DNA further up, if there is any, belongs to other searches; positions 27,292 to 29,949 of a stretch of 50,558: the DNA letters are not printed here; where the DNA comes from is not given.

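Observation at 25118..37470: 12-kb co-directional cluster joining an orphan glycyl-radical enzyme to a TRAP transporter and a thiolase-less beta-oxidation-like set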

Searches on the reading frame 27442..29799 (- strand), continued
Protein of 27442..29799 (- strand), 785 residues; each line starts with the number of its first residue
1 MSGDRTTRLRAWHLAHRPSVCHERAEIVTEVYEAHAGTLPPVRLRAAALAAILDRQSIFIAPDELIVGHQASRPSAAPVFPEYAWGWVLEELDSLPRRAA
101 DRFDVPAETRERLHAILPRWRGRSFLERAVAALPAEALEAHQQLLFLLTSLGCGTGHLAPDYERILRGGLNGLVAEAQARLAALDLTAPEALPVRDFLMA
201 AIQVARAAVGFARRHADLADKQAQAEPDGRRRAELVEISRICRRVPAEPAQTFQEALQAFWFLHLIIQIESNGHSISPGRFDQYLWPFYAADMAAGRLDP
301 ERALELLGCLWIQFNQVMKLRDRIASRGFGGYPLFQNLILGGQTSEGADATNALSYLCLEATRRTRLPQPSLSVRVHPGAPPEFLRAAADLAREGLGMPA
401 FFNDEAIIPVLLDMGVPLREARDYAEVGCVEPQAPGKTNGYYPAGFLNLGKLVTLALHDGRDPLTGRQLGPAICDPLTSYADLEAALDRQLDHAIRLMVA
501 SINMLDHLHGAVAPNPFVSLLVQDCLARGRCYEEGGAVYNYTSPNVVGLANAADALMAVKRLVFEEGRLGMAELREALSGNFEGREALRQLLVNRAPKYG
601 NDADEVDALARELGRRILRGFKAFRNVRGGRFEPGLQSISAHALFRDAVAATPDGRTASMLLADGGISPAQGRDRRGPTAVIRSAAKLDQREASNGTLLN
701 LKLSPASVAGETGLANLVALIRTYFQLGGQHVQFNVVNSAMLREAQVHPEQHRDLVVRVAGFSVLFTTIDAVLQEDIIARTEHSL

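Call 13: find_homologous_proteins(query=window:27442-29799:-, max_evalue=1e-100)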
Query window:27442-29799:- (785 aa): 544 proteins with E <= 1e-100 among 8000 candidates; the best 120 are listed.
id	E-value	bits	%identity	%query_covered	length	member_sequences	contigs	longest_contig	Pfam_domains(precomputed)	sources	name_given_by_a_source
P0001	0.0e+0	1754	100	100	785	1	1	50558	PF02901.21,PF01228.27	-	-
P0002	0.0e+0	1368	80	98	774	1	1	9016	PF02901.21,PF01228.27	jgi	jgi:formate C-acetyltransferase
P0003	0.0e+0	1366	80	98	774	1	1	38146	PF02901.21,PF01228.27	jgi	jgi:formate C-acetyltransferase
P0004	0.0e+0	1278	73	100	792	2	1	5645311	PF02901.21,PF01228.27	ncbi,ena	-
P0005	0.0e+0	1276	73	100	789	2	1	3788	PF02901.21,PF01228.27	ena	-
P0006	0.0e+0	1274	74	99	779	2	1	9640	PF02901.21,PF01228.27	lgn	-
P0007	0.0e+0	1272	73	100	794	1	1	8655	PF02901.21,PF01228.27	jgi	jgi:formate C-acetyltransferase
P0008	0.0e+0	1268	72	100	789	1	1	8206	PF02901.21,PF01228.27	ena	-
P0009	0.0e+0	1268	74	99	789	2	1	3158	PF02901.21,PF01228.27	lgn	-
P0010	0.0e+0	1265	73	99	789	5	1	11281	PF02901.21,PF01228.27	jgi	jgi:pyruvate formate-lyase/glycerol dehydratase family glycyl radical enzyme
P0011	0.0e+0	1264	72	100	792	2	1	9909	PF02901.21,PF01228.27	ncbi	-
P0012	0.0e+0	1264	73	99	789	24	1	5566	PF02901.21,PF01228.27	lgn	-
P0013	0.0e+0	1262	73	98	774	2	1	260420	PF02901.21,PF01228.27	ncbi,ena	-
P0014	0.0e+0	1259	73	99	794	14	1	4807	PF02901.21,PF01228.27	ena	-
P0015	0.0e+0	1258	73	100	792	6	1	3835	PF02901.21,PF01228.27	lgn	-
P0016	0.0e+0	1258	72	99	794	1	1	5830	PF02901.21,PF01228.27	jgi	jgi:formate C-acetyltransferase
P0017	0.0e+0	1258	74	98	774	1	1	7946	PF02901.21,PF01228.27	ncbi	-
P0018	0.0e+0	1254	72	100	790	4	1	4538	PF02901.21,PF01228.27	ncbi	-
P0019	0.0e+0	1254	72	98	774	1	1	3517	PF02901.21,PF01228.27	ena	-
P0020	0.0e+0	1253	73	99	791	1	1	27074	PF02901.21,PF01228.27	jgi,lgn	-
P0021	0.0e+0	1253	72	99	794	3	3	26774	PF02901.21,PF01228.27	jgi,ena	jgi:formate C-acetyltransferase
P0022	0.0e+0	1251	72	100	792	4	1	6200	PF02901.21,PF01228.27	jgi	-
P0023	0.0e+0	1251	72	99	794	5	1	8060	PF02901.21,PF01228.27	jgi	-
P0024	0.0e+0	1250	72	99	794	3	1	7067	PF02901.21,PF01228.27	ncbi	-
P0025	0.0e+0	1248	71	99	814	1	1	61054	PF02901.21,PF01228.27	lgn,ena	-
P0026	0.0e+0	1246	72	99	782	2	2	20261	PF02901.21,PF01228.27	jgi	jgi:formate C-acetyltransferase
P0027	0.0e+0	1241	73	99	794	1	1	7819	PF02901.21,PF01228.27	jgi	jgi:pyruvate formate-lyase/glycerol dehydratase family glycyl radical enzyme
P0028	0.0e+0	1237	72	97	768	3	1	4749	PF02901.21,PF01228.27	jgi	jgi:formate C-acetyltransferase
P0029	0.0e+0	1223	70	100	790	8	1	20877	PF02901.21,PF01228.27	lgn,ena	-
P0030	0.0e+0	1222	72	98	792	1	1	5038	PF02901.21,PF01228.27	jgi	jgi:formate C-acetyltransferase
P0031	0.0e+0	1203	71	99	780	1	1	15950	PF02901.21,PF01228.27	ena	-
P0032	0.0e+0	1202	69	100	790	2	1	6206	PF02901.21,PF01228.27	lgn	-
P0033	0.0e+0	1195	72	94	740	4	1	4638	PF02901.21,PF01228.27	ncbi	ncbi:MAG: glycyl radical protein, partial [Candidatus Methylomirabilota bacterium]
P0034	0.0e+0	1186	70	98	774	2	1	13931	PF02901.21,PF01228.27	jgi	jgi:pyruvate formate-lyase/glycerol dehydratase family glycyl radical enzyme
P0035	0.0e+0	1185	70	99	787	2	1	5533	PF02901.21,PF01228.27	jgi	-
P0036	0.0e+0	1169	73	93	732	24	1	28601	PF02901.21,PF01228.27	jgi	jgi:formate C-acetyltransferase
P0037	0.0e+0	1108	63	99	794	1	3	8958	PF02901.21,PF01228.27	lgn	-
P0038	0.0e+0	1097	63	100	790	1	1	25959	PF02901.21,PF01228.27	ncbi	-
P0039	0.0e+0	1093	63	98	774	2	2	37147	PF02901.21,PF01228.27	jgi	-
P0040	0.0e+0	1084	62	98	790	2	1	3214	PF02901.21,PF01228.27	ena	-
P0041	0.0e+0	1073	63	98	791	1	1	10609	PF02901.21,PF01228.27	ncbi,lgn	-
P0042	0.0e+0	1065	62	99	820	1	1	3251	PF02901.21,PF01228.27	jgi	jgi:formate C-acetyltransferase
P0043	0.0e+0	1053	60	99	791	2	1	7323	PF02901.21,PF01228.27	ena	-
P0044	0.0e+0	1045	62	98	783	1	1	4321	PF02901.21,PF01228.27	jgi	jgi:formate C-acetyltransferase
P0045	0.0e+0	1022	62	93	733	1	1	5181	PF02901.21,PF01228.27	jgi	-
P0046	0.0e+0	1018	62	93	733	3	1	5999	PF02901.21,PF01228.27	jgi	-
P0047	0.0e+0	1012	63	93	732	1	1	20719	PF02901.21,PF01228.27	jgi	jgi:formate C-acetyltransferase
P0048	0.0e+0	1012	61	93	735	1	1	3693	PF02901.21,PF01228.27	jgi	jgi:formate C-acetyltransferase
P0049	1.9e-293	994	61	91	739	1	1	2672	PF02901.21,PF01228.27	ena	-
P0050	5.6e-272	923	53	98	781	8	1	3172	PF02901.21,PF01228.27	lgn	-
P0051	3.5e-271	920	54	99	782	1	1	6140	PF02901.21,PF01228.27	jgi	jgi:formate C-acetyltransferase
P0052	4.0e-271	920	76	69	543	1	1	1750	PF02901.21,PF01228.27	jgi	jgi:formate C-acetyltransferase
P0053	8.7e-271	919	55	99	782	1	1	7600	PF02901.21,PF01228.27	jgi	jgi:formate C-acetyltransferase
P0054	4.0e-270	916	56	98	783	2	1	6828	PF02901.21,PF01228.27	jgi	jgi:formate C-acetyltransferase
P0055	5.2e-270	916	55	98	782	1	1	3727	PF02901.21,PF01228.27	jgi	jgi:formate C-acetyltransferase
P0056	4.4e-269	913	55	100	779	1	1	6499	PF02901.21,PF01228.27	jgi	jgi:pyruvate formate-lyase/glycerol dehydratase family glycyl radical enzyme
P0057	1.6e-267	908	56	98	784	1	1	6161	PF02901.21,PF01228.27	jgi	jgi:formate C-acetyltransferase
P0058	3.9e-266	903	57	98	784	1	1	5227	PF02901.21,PF01228.27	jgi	jgi:formate C-acetyltransferase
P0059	1.1e-264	898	54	99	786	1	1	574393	PF02901.21,PF01228.27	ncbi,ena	-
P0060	3.5e-264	897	52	99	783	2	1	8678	PF02901.21,PF01228.27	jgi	jgi:formate C-acetyltransferase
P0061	1.1e-263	895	53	99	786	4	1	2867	PF02901.21,PF01228.27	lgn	-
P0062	8.0e-262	889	54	98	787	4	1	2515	PF02901.21,PF01228.27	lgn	-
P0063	1.8e-260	884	50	99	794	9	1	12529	PF02901.21,PF01228.27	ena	-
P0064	2.1e-260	884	52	99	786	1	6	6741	PF02901.21,PF01228.27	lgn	-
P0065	2.3e-260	884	52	98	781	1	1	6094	PF02901.21,PF01228.27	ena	-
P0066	7.2e-260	883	52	99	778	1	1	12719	PF02901.21,PF01228.27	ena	-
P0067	8.3e-260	882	50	99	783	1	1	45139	PF02901.21,PF01228.27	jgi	-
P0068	1.7e-257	875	54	99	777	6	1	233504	PF02901.21,PF01228.27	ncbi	ncbi:MAG: glycyl radical protein [Limnochordia bacterium]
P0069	2.0e-257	874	51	99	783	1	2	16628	PF02901.21,PF01228.27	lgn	-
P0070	4.1e-257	873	52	99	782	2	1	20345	PF02901.21,PF01228.27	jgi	jgi:pyruvate formate-lyase/glycerol dehydratase family glycyl radical enzyme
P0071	5.4e-256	870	49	99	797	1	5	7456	PF02901.21,PF01228.27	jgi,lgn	jgi:pyruvate formate-lyase/glycerol dehydratase family glycyl radical enzyme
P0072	9.0e-255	866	56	93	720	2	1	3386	PF02901.21,PF01228.27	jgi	jgi:formate C-acetyltransferase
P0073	3.3e-253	860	51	100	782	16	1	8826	PF02901.21,PF01228.27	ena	-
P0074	4.5e-253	860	49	99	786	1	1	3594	PF02901.21,PF01228.27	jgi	-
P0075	1.9e-252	858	51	99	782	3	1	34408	PF02901.21,PF01228.27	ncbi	-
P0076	2.6e-252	858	51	99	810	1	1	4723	PF02901.21,PF01228.27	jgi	-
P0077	4.1e-252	857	48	100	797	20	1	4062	PF02901.21,PF01228.27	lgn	-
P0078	1.9e-251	855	51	99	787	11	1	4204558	PF02901.21,PF01228.27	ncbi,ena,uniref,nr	ncbi:glycyl radical protein [Marispirochaeta aestuarii]|uniref:glycyl radical protein n=1 Tax=Marisp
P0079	8.7e-251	853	50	99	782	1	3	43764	PF02901.21,PF01228.27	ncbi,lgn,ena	-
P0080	1.5e-250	852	50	100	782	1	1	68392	PF02901.21,PF01228.27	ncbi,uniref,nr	ncbi:formate C-acetyltransferase/glycerol dehydratase family glycyl radical enzyme [Oscillibacter sp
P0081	2.8e-250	851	50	99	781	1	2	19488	PF02901.21,PF01228.27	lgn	-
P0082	3.8e-250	850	50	99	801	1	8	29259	PF02901.21,PF01228.27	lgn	-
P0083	3.9e-250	850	51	99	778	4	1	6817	PF02901.21,PF01228.27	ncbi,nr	ncbi:MAG: glycyl radical protein [Firmicutes bacterium]|nr:glycyl radical protein [Candidatus Fermen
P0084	1.7e-248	845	50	100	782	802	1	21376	PF02901.21,PF01228.27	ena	-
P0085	7.7e-248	843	50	99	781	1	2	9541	PF02901.21,PF01228.27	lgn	-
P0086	2.1e-247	841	50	100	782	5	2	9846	PF02901.21,PF01228.27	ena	-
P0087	2.6e-247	841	49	100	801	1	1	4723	PF02901.21,PF01228.27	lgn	-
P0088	2.4e-246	838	50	99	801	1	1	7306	PF02901.21,PF01228.27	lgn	-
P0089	4.9e-246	837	50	99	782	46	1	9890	PF02901.21,PF01228.27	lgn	-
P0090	2.2e-245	835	49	99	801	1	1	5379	PF02901.21,PF01228.27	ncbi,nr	ncbi:MAG TPA: glycyl radical protein [Negativicutes bacterium]|nr:glycyl radical protein [Negativicu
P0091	2.2e-245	835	49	99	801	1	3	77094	PF02901.21,PF01228.27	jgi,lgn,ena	-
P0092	3.0e-245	834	49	99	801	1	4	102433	PF02901.21,PF01228.27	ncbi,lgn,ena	-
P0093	3.1e-245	834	49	99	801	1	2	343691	PF02901.21,PF01228.27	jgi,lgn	jgi:pyruvate formate-lyase/glycerol dehydratase family glycyl radical enzyme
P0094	2.4e-244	831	50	99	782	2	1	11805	PF02901.21,PF01228.27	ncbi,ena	-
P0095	5.5e-244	830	48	99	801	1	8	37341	PF02901.21,PF01228.27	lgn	-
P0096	2.9e-243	828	49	99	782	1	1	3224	PF02901.21,PF01228.27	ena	-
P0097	1.7e-242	825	48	99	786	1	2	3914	PF02901.21,PF01228.27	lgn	-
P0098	4.4e-242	824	49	99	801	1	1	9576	PF02901.21,PF01228.27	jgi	jgi:formate C-acetyltransferase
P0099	8.2e-242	823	49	99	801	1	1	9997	PF02901.21,PF01228.27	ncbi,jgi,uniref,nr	ncbi:glycyl radical protein [Sporomusa sp.]|jgi:formate C-acetyltransferase|uniref:glycyl radical pr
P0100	8.3e-242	823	49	100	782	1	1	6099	PF02901.21,PF01228.27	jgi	jgi:pyruvate formate-lyase/glycerol dehydratase family glycyl radical enzyme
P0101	1.1e-241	822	49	98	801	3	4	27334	PF02901.21,PF01228.27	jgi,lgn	jgi:pyruvate formate-lyase/glycerol dehydratase family glycyl radical enzyme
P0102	1.1e-241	822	48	100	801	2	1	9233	PF02901.21,PF01228.27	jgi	jgi:pyruvate formate-lyase/glycerol dehydratase family glycyl radical enzyme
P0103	3.1e-241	821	48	99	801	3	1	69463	PF02901.21,PF01228.27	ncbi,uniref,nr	ncbi:glycyl radical protein [Sporomusa sp.]|uniref:glycyl radical protein n=1 Tax=Sporomusa sp. TaxI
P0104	1.4e-240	819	48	99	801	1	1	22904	PF02901.21,PF01228.27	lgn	-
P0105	2.0e-240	818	49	99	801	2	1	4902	PF02901.21,PF01228.27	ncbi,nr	ncbi:MAG: pflD1 [Sporomusa sp.]|nr:pflD1 [Sporomusa sp.]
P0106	5.2e-240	817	49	99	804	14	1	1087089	PF02901.21,PF01228.27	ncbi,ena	-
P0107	1.4e-238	812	48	99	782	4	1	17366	PF02901.21,PF01228.27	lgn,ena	-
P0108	3.3e-237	808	49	99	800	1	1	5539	PF02901.21,PF01228.27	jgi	jgi:pyruvate formate-lyase/glycerol dehydratase family glycyl radical enzyme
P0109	4.3e-236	804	48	99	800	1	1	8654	PF02901.21,PF01228.27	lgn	-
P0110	4.8e-236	804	47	99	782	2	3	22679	PF02901.21,PF01228.27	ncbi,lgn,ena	-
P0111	1.2e-235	802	48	99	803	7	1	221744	PF02901.21,PF01228.27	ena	-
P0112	1.9e-235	802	49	98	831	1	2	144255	PF02901.21,PF01228.27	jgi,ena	jgi:formate C-acetyltransferase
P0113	4.1e-235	801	48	99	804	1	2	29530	PF02901.21,PF01228.27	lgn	-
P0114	4.5e-235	801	48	99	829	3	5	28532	PF02901.21,PF01228.27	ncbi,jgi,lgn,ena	-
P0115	4.8e-235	800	48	99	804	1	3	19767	PF02901.21,PF01228.27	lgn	-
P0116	7.1e-235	800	48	99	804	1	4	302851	PF02901.21,PF01228.27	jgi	jgi:formate C-acetyltransferase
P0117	1.6e-234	799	48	99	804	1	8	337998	PF02901.21,PF01228.27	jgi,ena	-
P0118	1.7e-234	799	50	95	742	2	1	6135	PF02901.21,PF01228.27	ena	-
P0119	1.8e-234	799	48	99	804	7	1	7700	PF02901.21,PF01228.27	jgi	jgi:pyruvate formate-lyase/glycerol dehydratase family glycyl radical enzyme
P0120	3.1e-234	798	49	99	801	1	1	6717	PF02901.21,PF01228.27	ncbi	-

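Call 15: find_encoding_contigs(protein=P0078, flank=10000, max_places=2)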
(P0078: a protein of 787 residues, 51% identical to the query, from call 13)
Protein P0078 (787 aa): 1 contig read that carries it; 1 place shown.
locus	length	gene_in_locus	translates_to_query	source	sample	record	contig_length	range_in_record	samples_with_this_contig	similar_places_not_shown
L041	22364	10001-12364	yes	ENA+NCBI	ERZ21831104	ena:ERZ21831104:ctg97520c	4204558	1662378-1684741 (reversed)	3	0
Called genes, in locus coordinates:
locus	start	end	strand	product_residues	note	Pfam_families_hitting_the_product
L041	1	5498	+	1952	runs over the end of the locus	PF13205:Big_5 (faint), PF11974:bMG3, PF13620:CarboxypepD_reg (faint), PF01835:MG2, PF07703:A2M_BRD, PF00207:A2M, PF17973:bMG10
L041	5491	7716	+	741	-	PF00912:Transgly, PF00905:Transpeptidase, PF06832:BiPBP_C (weak)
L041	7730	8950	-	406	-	PF22020:RlmL_1st, PF01170:UPF0020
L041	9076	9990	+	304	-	PF13353:Fer4_12 (faint), PF04055:Radical_SAM, PF13237:Fer4_10 (weak), PF00037:Fer4 (weak), PF12838:Fer4_7 (weak), PF13187:Fer4_9 (weak), PF13484:Fer4_16 (faint), PF14697:Fer4_21 (weak)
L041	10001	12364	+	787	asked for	PF02901:PFL-like, PF01228:Gly_radical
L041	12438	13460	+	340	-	PF03480:DctP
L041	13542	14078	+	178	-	PF04290:DctQ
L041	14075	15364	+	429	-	PF06808:DctM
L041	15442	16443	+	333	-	PF00356:LacI, PF00532:Peripla_BP_1, PF13407:Peripla_BP_4, PF13377:Peripla_BP_3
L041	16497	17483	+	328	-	PF00248:Aldo_ket_red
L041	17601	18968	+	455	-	PF09861:Lar_N, PF21113:LarA_C (weak)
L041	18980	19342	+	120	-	PF04126:Cyclophil_like, PF18050:Cyclophil_like2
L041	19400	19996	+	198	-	PF01812:5-FTHF_cyc-lig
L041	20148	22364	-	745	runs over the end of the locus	PF02922:CBM_48, PF00128:Alpha-amylase, PF21331:Isoamylase_C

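Call 16: find_encoding_contigs(protein=P0003, flank=10000, max_places=2)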
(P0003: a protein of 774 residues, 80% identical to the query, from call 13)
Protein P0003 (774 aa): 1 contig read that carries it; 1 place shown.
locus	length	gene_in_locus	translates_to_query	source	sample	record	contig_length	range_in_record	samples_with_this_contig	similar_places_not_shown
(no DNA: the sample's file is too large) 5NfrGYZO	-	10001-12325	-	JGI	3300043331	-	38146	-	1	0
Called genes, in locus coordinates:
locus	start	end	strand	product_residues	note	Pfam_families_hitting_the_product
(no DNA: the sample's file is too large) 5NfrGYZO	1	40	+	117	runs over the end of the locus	PF06155:GBBH-like_N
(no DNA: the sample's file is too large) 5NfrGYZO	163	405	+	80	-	-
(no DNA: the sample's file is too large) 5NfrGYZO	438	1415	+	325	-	PF08240:ADH_N, PF00107:ADH_zinc_N, PF13602:ADH_zinc_N_2 (weak)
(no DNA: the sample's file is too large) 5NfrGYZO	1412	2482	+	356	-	PF08240:ADH_N, PF16912:Glu_dehyd_C, PF00107:ADH_zinc_N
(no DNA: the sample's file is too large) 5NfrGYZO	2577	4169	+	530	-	PF01144:CoA_trans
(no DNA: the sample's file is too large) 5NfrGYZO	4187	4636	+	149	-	PF01575:MaoC_dehydratas, PF13452:FAS1_DH_region (weak)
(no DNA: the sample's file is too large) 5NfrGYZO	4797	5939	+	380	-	PF02771:Acyl-CoA_dh_N, PF02770:Acyl-CoA_dh_M, PF00441:Acyl-CoA_dh_1, PF08028:Acyl-CoA_dh_2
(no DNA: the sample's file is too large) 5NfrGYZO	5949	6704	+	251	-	PF00106:adh_short, PF08659:KR, PF23441:SDR, PF13561:adh_short_C2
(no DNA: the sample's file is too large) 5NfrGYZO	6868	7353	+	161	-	PF04290:DctQ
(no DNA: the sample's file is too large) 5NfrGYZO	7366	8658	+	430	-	PF06808:DctM, PF03606:DcuC (weak), PF03600:CitMHS (weak)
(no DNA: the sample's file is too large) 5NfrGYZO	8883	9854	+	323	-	PF03480:DctP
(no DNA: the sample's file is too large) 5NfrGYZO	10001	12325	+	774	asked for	PF02901:PFL-like, PF01228:Gly_radical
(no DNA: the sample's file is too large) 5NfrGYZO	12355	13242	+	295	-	PF13353:Fer4_12, PF13187:Fer4_9 (faint), PF00037:Fer4 (faint), PF12797:Fer4_2 (faint), PF13237:Fer4_10 (weak), PF14697:Fer4_21 (weak), PF12838:Fer4_7 (weak), PF04055:Radical_SAM, +1 more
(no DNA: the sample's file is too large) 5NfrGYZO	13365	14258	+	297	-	PF03446:NAD_binding_2, PF03807:F420_oxidored, PF02153:PDH_N (weak), PF14833:NAD_binding_11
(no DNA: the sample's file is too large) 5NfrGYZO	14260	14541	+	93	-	PF21476:PF0610-like_N, PF23470:Zn_ribbon_PF0610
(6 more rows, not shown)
